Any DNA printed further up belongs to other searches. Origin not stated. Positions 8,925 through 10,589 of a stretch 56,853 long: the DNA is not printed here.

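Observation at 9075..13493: Translationally coupled luxE-like / L,D-transpeptidase / MFS / luxC-like operon without luciferase genes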

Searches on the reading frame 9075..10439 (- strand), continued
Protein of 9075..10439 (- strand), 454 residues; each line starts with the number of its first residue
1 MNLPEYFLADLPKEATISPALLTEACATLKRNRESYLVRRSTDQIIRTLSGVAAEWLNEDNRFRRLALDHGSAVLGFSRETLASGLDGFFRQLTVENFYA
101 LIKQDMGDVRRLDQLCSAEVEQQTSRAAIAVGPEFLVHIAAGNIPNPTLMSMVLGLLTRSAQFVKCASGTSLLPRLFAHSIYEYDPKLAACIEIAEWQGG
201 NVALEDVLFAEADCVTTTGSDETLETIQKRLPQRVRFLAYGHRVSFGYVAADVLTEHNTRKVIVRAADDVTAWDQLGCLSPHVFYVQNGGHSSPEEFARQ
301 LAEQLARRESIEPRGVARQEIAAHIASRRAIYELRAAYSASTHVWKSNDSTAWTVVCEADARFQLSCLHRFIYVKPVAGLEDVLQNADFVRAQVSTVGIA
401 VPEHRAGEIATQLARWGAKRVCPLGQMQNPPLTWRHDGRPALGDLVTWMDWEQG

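Call 73: find_encoding_contigs(protein=P0523, flank=8000, max_places=1)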
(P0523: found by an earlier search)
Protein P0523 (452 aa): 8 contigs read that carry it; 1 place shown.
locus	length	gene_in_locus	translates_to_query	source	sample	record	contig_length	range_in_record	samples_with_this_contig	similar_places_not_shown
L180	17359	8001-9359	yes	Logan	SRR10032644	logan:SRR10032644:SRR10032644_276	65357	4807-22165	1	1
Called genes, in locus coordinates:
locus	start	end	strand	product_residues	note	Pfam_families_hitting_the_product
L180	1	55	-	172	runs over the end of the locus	-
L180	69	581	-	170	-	PF00578:AhpC-TSA, PF08534:Redoxin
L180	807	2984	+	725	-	PF00924:MS_channel_2nd, PF00982:Glyco_transf_20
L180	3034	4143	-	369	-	-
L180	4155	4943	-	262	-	-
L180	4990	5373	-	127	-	-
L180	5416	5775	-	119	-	PF02537:CRCB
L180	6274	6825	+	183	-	-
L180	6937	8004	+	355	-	PF04443:LuxE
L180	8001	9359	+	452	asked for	PF05893:LuxC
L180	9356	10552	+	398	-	PF00202:Aminotran_3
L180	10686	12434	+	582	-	PF00999:Na_H_Exchanger, PF02254:TrkA_N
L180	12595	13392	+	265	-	PF01987:AIM24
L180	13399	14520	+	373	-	PF01435:Peptidase_M48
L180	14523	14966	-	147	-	PF01475:FUR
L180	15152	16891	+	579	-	PF00916:Sulfate_transp, PF16983:MFS_MOT1 (weak), PF01740:STAS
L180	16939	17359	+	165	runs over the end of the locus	PF05991:NYN_YacP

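Call 80: find_related_loci(query=A1, collection=viral_contigs, flank=8000)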
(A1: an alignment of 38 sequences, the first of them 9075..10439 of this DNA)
Query A1 (454 aa) in viral_contigs; peptide patterns used: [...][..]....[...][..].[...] (x = any residue, [..] = any of these).
2 stretches matched a pattern, but none encodes a relative of the query by tblastn (E <= 1e-3).

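Call 84: search_protein_families(library=ncbifam, proteins=[L179:5599-6792:+, L180:9356-10552:+, L179:4344-5537:+, L179:9720-10223:+, L180:6274-6825:+, L177:11349-11762:+, L179:6889-8004:+, L179:8001-9374:+], max_evalue=0.00001)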
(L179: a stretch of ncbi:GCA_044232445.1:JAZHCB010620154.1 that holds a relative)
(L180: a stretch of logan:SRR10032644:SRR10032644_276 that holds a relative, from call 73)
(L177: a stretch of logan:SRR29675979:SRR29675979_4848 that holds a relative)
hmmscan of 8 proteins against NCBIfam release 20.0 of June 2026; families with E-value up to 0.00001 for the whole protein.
L179:5599-6792:+ (397 aa): 69 families (the best 25 are shown)
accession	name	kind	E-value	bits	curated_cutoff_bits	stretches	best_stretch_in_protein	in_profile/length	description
NF002874.0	PRK03244.1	equivalog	5.9e-109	364.5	457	1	6-395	13-396/399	acetylornithine transaminase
NF005993.0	PRK08117.1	subfamily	1.1e-105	353.7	574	2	176-394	205-430/433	aspartate aminotransferase family protein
TIGR00707.1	argD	subfamily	2.7e-102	342.4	410.05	1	20-389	10-378/381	acetylornithine/succinylornithine family transaminase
NF004426.0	PRK05769.1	equivalog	1.9e-101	340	552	2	177-393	220-439/441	acetyl ornithine aminotransferase family protein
NF053554.1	prodigi_MAP_PigE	equivalog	3.8e-90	303.4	850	1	23-339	404-729/837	prodigiosin MAP biosynthesis aminotransferase PigE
NF008570.0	PRK11522.1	equivalog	1.8e-89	300.4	612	1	30-392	80-455/464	putrescine aminotransferase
NF002325.0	PRK01278.1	subfamily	2.4e-89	299.8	372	1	18-394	12-389/395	acetylornithine transaminase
NF002797.0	PRK02936.1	equivalog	2e-88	296.7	496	1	21-392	13-378/385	acetylornithine transaminase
NF042418.1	LysJ_Th_th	equivalog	2.7e-88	296.5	700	1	21-389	20-383/386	[LysW]-aminoadipate semialdehyde transaminase LysJ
TIGR03372.1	putres_am_tran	equivalog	3.6e-79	266.7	658.65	1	38-382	76-433/442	putrescine aminotransferase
NF006228.0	PRK08360.1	equivalog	2.5e-78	263.7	608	2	176-391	202-424/443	aspartate aminotransferase family protein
TIGR03246.1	arg_catab_astC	subfamily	7.6e-77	258.9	609.95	1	6-381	5-383/397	acetylornithine/succinylornithine family transaminase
NF003468.0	PRK05093.1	subfamily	3e-76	256.7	522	1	8-383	13-391/405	acetylornithine/succinyldiaminopimelate transaminase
NF004714.0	PRK06058.1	subfamily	8e-76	255.5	639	2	177-392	222-445/447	4-aminobutyrate--2-oxoglutarate transaminase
TIGR00508.1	bioA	equivalog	4.3e-75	252.9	405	1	21-390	15-417/419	adenosylmethionine--8-amino-7-oxononanoate transaminase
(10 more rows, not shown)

L180:9356-10552:+ (398 aa): 69 families (the best 25 are shown)
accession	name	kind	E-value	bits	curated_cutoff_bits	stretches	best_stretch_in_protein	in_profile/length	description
TIGR00707.1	argD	subfamily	2.9e-115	385.1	410.05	1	22-396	11-380/381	acetylornithine/succinylornithine family transaminase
NF005993.0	PRK08117.1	subfamily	5.9e-115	384.3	574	2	177-397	205-428/433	aspartate aminotransferase family protein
NF002874.0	PRK03244.1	equivalog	9.3e-113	377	457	1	3-397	9-393/399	acetylornithine transaminase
NF004426.0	PRK05769.1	equivalog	5.6e-112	374.7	552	2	178-398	220-439/441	acetyl ornithine aminotransferase family protein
NF008570.0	PRK11522.1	equivalog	3.5e-102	342.4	612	1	25-397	74-455/464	putrescine aminotransferase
NF002797.0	PRK02936.1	equivalog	4.2e-102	341.8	496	1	22-397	13-378/385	acetylornithine transaminase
NF002325.0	PRK01278.1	subfamily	2.9e-101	339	372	1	20-397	13-387/395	acetylornithine transaminase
NF053554.1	prodigi_MAP_PigE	equivalog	1.8e-99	334.2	850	1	25-344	405-729/837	prodigiosin MAP biosynthesis aminotransferase PigE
NF042418.1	LysJ_Th_th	equivalog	1.9e-99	333.2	700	1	23-392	21-381/386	[LysW]-aminoadipate semialdehyde transaminase LysJ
NF003468.0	PRK05093.1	subfamily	7.1e-92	308.2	522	1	24-398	27-401/405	acetylornithine/succinyldiaminopimelate transaminase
NF045491.1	LysJ_Sulfobales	equivalog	9.1e-92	307.9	700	1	21-396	11-377/386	[LysW]-aminoadipate semialdehyde/glutamate semialdehyde transaminase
TIGR03372.1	putres_am_tran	equivalog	8e-91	305.1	658.65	1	26-389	62-435/442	putrescine aminotransferase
NF006228.0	PRK08360.1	equivalog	3.7e-90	302.7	608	2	178-397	203-425/443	aspartate aminotransferase family protein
TIGR03246.1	arg_catab_astC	subfamily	2.3e-89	300.1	609.95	1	20-397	17-394/397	acetylornithine/succinylornithine family transaminase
NF003273.0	PRK04260.1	equivalog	9.1e-87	291.1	616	1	23-394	14-373/376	acetylornithine transaminase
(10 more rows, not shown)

L179:4344-5537:+ (397 aa): 1 family
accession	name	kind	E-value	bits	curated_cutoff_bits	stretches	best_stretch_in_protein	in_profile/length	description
TIGR00276.1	TIGR00276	equivalog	1.3e-116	389.2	200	1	14-348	1-336/337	tRNA epoxyqueuosine(34) reductase QueG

L179:9720-10223:+ (167 aa): 0 families

L180:6274-6825:+ (183 aa): 0 families

L177:11349-11762:+ (137 aa): 2 families
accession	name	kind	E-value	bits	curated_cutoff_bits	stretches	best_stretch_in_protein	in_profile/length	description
TIGR00039.1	6PTHBS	subfamily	5.8e-32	110.6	125.5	1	3-120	2-122/124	6-pyruvoyl tetrahydropterin synthase/6-carboxytetrahydropterin synthase family protein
TIGR03367.1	queuosine_QueD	equivalog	4.5e-31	107.1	89.25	1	4-96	1-91/92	6-carboxytetrahydropterin synthase QueD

L179:6889-8004:+ (371 aa): 1 family
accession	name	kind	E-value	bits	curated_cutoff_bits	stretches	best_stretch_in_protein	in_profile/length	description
NF052244.1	LCFA_lig_LuxE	equivalog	4.2e-21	75.3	550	2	170-363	167-361/367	long-chain-fatty-acid--protein ligase LuxE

L179:8001-9374:+ (457 aa): 1 family
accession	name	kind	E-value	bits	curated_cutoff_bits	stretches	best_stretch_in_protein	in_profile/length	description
NF052251.1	LCFA_red_LuxC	equivalog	7.3e-16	57.7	750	1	57-387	56-382/478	long-chain-fatty-acyl-CoA reductase LuxC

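Call 85: search_dna_similar(query=L179:8001-9374:+, collection=plasmids, mode=protein, max_evalue=1e-8, max_rows=60)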
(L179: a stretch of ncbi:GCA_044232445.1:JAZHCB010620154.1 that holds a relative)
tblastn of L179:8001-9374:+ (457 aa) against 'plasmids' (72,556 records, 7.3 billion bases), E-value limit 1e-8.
Records with a match: 52; places in all: 52; records where one place covers at least 80% of the query: 40.
Best place of each record, by identity: <60% 52.
By first word of the organism name: Pantoea 13; Sphingobium 11; Azospirillum 9; Streptomyces 5; Pseudonocardia 2; Streptantibioticus 2; Priestia 1; Lactiplantibacillus 1; Levilactobacillus 1; Niallia 1; and 6 more.
By predicted mobility (MOB-suite, as given by PLSDB): non-mobilizable 41; mobilizable 8; conjugative 3.
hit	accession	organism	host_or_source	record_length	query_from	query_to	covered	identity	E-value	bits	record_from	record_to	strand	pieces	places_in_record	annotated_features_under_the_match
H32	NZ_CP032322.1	Azospirillum argentinense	soil sample,Agricultural field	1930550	5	456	99%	38.8%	7e-78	271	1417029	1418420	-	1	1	record has no annotation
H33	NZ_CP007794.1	Azospirillum argentinense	Triticum aestivum L.,Root,wheat ...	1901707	5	456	99%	38.8%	1e-77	270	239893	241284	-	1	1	record has no annotation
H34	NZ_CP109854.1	Pantoea dispersa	Bidens alba,Pure isolate,rhizosphere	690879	1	456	100%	38.4%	8e-76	265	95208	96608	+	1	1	acyl-CoA reductase | long-chain fatty acid--CoA ligase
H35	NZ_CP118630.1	Pantoea dispersa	Pure isolate,soil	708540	1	456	100%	38.2%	2e-75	264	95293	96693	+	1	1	acyl-CoA reductase | long-chain fatty acid--CoA ligase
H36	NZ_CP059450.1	Azospirillum brasilense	Prokaryotes,soil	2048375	5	456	99%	38.3%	1e-77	270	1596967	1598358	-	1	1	none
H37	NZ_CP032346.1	Azospirillum brasilense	soil sample,Agricultural field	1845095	5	456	99%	38.3%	1e-76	268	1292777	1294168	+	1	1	record has no annotation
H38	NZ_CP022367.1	Azospirillum sp. TSH58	single cell,paddy soils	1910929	5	456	99%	38.3%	6e-76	266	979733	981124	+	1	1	record has no annotation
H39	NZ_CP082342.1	Pantoea dispersa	Canis lupus familiaris,Skin swab,Paw ...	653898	1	456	100%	38.0%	1e-74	261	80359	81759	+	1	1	acyl-CoA reductase | long-chain fatty acid--CoA ligase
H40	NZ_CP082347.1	Pantoea dispersa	water,drinking water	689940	1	456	100%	38.0%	5e-74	260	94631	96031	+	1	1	acyl-CoA reductase | long-chain fatty acid--CoA ligase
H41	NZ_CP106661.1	Pantoea dispersa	Philodendron erubescens,Pure ...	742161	1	456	100%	37.5%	4e-75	263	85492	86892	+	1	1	acyl-CoA reductase | long-chain fatty acid--CoA ligase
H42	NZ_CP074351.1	Pantoea dispersa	tissue sample,leaves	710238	1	456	100%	37.5%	6e-75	263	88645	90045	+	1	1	acyl-CoA reductase | long-chain fatty acid--CoA ligase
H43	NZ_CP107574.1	Pantoea dispersa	Spermacoce stricta,Pure ...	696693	1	456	100%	37.3%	2e-73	258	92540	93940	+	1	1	acyl-CoA reductase | long-chain fatty acid--CoA ligase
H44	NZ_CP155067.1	Pantoea sp. BRR-3P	single cell,Elaeagnus umbellata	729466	1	456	100%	37.2%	8e-69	245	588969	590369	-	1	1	acyl-CoA reductase | long-chain fatty acid--CoA ligase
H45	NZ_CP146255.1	Pantoea dispersa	Nicotiana tabacum L.,Cell ...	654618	1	456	100%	37.1%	8e-74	259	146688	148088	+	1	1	acyl-CoA reductase | long-chain fatty acid--CoA ligase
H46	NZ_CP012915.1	Azospirillum brasilense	Digitaria eriantha,microbe,root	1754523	8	456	98%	37.5%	1e-75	265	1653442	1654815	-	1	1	none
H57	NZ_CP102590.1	Niallia taxi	-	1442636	5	456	99%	32.5%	4e-70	249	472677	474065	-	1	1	none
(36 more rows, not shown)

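Call 98: get_annotated_region(hit=H57, flank=7000)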
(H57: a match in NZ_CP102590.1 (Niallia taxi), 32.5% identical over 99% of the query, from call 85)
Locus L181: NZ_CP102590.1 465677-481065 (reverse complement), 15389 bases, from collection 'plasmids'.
description: Niallia taxi strain NBC_Nia plasmid pMEGANia, complete sequence
organism: Niallia taxi (NCBI taxid 2499688)
taxonomy: Bacteria; Bacillota; Bacilli; Bacillales; Bacillaceae; Niallia; Niallia taxi
host: -; source: -; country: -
typing (MOB-suite, as given by PLSDB): non-mobilizable
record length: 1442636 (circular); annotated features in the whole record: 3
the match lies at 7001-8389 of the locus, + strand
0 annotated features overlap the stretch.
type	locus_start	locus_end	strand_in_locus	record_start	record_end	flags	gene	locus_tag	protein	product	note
